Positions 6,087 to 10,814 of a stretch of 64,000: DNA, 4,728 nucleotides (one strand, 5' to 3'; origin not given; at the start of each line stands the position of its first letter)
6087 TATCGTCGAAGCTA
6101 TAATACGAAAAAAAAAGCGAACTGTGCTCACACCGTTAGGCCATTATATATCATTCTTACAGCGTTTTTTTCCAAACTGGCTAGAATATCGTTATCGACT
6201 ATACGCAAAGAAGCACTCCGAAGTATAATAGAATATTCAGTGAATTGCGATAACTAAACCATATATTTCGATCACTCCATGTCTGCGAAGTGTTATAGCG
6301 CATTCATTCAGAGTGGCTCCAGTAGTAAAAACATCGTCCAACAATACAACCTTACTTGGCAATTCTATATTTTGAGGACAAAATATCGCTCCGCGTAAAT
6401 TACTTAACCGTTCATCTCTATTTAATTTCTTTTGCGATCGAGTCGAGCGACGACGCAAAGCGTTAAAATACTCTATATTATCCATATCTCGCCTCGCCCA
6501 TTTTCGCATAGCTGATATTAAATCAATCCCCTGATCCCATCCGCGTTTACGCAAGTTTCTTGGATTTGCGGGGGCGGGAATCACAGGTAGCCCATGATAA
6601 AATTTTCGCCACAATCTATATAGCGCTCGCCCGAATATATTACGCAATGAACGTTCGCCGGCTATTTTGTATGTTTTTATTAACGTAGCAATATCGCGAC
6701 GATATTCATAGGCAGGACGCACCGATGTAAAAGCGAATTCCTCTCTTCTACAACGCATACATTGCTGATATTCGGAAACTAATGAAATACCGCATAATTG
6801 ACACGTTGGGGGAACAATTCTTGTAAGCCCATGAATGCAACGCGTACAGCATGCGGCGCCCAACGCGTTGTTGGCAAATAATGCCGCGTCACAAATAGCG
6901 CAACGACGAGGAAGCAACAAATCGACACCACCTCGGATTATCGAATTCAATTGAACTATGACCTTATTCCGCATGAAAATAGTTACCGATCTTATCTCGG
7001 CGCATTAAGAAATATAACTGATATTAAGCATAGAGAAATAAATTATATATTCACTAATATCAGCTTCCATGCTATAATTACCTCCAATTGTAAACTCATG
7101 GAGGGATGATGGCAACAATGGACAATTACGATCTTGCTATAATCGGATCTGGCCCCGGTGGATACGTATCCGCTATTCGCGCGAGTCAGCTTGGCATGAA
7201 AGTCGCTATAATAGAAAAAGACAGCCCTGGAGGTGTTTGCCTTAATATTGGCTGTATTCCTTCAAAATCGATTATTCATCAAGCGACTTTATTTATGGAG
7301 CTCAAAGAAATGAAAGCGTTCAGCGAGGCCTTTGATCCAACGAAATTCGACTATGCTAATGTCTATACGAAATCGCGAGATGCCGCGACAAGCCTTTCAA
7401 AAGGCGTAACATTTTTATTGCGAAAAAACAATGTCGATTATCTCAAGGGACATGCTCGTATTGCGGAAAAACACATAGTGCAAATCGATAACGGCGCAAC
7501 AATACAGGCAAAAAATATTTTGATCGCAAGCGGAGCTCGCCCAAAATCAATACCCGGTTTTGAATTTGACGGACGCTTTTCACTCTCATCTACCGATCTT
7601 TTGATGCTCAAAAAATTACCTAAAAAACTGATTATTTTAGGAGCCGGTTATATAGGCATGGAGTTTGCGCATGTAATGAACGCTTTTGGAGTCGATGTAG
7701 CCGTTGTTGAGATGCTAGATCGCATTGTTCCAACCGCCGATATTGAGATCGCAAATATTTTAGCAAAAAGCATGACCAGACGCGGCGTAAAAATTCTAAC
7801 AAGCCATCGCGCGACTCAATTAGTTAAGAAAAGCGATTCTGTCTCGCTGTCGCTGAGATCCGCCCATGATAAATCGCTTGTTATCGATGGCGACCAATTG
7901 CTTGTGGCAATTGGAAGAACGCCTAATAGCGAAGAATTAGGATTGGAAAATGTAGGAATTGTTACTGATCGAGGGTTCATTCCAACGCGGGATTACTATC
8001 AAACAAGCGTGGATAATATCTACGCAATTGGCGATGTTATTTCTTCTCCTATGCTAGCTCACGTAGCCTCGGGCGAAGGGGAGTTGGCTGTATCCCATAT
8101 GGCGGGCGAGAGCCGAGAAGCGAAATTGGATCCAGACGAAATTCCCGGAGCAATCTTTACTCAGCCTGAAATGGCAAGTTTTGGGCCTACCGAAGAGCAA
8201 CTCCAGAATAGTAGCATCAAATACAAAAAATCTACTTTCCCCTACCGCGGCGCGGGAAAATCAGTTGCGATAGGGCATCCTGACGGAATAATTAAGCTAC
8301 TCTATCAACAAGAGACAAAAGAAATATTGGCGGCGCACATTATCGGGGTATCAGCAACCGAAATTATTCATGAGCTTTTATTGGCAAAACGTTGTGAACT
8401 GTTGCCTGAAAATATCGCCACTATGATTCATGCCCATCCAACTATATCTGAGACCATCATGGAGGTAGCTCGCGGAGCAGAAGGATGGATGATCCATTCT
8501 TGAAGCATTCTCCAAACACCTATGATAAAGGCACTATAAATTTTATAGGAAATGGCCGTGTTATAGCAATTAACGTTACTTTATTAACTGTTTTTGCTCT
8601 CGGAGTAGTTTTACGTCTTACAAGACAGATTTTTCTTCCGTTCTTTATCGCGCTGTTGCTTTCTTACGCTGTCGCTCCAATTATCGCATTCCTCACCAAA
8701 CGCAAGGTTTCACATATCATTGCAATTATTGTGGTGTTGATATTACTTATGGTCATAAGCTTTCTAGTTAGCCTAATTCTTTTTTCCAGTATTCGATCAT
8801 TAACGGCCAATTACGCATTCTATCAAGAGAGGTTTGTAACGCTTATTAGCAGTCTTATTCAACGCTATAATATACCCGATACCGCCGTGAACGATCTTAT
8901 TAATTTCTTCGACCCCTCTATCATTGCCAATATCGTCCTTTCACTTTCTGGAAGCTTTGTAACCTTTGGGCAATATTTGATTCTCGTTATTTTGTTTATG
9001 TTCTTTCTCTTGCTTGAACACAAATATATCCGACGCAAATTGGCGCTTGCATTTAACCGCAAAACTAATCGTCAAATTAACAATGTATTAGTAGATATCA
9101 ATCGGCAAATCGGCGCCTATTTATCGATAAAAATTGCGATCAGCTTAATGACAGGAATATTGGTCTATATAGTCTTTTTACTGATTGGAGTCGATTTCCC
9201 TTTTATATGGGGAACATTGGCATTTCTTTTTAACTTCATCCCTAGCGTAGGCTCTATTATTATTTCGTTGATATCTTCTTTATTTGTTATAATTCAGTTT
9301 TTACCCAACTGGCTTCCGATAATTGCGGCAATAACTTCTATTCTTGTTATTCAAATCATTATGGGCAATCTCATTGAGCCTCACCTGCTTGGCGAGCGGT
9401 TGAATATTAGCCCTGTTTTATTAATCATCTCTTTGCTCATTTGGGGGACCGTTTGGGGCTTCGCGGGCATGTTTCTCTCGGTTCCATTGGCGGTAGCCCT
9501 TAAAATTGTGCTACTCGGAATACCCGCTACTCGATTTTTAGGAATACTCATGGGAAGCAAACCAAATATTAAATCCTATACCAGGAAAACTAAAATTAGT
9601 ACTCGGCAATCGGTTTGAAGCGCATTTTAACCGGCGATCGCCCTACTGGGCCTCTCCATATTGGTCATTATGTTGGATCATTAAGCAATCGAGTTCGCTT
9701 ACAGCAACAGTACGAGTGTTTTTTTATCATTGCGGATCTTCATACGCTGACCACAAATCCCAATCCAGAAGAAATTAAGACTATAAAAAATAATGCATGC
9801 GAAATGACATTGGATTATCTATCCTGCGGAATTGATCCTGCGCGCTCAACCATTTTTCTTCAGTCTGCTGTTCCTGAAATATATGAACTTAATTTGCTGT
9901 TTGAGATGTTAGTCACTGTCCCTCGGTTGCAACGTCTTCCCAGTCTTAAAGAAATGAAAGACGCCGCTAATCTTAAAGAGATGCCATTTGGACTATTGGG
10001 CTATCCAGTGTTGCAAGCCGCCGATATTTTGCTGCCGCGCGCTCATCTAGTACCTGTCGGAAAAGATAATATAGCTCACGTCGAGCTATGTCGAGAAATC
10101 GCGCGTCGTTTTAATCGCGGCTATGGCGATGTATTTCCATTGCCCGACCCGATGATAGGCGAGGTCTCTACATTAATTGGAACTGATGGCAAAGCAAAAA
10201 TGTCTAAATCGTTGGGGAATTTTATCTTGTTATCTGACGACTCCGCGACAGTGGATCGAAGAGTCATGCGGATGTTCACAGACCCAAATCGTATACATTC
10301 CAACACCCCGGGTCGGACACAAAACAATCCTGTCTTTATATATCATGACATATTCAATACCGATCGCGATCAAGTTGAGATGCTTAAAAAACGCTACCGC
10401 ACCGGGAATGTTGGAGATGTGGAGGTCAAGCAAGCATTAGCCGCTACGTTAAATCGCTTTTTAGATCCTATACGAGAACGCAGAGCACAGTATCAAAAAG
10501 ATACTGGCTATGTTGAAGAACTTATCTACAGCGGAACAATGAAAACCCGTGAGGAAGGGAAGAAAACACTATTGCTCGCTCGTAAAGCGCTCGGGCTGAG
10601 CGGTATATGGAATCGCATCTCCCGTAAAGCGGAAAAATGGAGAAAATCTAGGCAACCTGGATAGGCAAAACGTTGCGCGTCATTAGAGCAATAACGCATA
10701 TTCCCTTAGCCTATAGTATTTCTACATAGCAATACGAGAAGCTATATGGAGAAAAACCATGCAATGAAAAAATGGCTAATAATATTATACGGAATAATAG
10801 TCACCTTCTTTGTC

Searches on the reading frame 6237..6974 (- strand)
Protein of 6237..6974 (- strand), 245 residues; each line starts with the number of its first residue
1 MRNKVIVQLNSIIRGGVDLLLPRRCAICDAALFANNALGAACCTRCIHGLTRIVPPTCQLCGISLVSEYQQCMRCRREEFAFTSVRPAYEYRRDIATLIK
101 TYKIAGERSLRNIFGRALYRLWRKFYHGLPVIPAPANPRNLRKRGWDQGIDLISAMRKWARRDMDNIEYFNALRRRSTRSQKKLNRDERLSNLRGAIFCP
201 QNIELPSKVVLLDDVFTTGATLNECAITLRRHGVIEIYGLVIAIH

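Call 72: search_protein_families(library=pfam, proteins=[window:6237-6974:-], max_evalue=0.00001)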
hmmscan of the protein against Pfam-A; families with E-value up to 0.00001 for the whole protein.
window:6237-6974:- (245 aa): 1 family
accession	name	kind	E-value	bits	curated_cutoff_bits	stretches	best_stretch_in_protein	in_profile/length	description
PF18912.6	DZR_2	-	2.8e-08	33.9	27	1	17-76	2-56/56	Double zinc ribbon domain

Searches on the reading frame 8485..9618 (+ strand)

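Call 72: search_protein_families(library=pfam, proteins=[window:8485-9618:+], max_evalue=0.00001)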
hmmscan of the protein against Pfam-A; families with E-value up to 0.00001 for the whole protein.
window:8485-9618:+ (377 aa): 1 family
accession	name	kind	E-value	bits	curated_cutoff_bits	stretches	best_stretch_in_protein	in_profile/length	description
PF01594.21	AI-2E_transport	-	6.8e-55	187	34.3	1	34-343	6-323/327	AI-2E family transporter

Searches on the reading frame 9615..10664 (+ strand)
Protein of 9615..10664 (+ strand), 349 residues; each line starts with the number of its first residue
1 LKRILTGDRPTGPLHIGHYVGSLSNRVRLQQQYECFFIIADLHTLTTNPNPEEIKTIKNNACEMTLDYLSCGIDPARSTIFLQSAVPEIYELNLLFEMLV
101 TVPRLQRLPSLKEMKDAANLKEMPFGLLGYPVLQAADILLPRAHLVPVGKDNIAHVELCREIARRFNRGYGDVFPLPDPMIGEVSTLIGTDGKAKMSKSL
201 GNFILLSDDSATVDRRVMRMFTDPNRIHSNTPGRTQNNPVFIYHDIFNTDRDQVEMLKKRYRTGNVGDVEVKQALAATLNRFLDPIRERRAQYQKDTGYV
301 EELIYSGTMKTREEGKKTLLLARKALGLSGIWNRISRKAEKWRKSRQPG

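Call 73: search_protein_families(library=pfam, proteins=[window:9615-10664:+], max_evalue=0.00001)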
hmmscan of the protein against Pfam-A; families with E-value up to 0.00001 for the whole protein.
window:9615-10664:+ (349 aa): 1 family
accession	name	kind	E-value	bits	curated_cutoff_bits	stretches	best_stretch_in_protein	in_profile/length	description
PF00579.31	tRNA-synt_1b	-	2.9e-73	247.2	21.1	1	3-283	7-291/292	tRNA synthetases class I (W and Y)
